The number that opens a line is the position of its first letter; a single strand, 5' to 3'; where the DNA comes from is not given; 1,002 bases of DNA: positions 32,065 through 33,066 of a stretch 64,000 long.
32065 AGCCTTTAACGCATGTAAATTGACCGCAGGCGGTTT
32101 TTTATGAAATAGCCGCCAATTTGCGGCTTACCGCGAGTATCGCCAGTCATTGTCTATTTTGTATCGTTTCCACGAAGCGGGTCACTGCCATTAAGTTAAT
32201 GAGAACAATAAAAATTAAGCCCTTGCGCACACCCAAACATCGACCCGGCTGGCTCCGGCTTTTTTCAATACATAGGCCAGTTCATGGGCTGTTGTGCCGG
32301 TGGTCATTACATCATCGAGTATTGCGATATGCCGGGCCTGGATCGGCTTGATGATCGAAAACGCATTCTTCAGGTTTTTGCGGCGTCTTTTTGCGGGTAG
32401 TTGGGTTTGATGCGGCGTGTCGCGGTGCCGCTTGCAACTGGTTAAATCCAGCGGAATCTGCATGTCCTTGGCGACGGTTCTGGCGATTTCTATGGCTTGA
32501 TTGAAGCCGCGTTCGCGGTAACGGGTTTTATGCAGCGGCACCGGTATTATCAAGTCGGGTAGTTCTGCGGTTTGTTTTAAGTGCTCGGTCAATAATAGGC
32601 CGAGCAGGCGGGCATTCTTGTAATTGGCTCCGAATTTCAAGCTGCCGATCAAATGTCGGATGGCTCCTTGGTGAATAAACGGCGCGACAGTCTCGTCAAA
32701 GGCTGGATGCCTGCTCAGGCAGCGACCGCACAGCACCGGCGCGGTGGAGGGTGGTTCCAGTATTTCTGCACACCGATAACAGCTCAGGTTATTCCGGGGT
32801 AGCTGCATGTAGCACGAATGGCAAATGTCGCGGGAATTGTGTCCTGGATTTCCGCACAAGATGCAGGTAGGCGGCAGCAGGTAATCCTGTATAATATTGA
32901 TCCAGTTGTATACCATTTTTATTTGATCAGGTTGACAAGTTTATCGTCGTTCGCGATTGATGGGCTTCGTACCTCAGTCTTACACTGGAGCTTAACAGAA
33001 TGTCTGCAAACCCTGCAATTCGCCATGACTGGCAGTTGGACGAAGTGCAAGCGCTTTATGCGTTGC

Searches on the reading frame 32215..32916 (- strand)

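Call 13: search_protein_families(library=pfam, proteins=[window:32215-32916:-], max_evalue=0.01)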
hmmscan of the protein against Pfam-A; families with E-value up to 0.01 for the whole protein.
window:32215-32916:- (233 aa): 2 families
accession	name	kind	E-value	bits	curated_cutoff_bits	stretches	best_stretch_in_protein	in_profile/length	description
PF18912.6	DZR_2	-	2.1e-10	40.7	27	1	10-67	2-56/56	Double zinc ribbon domain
PF00156.33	Pribosyltran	-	4.5e-05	23.3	26.3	1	141-229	40-122/158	Phosphoribosyl transferase domain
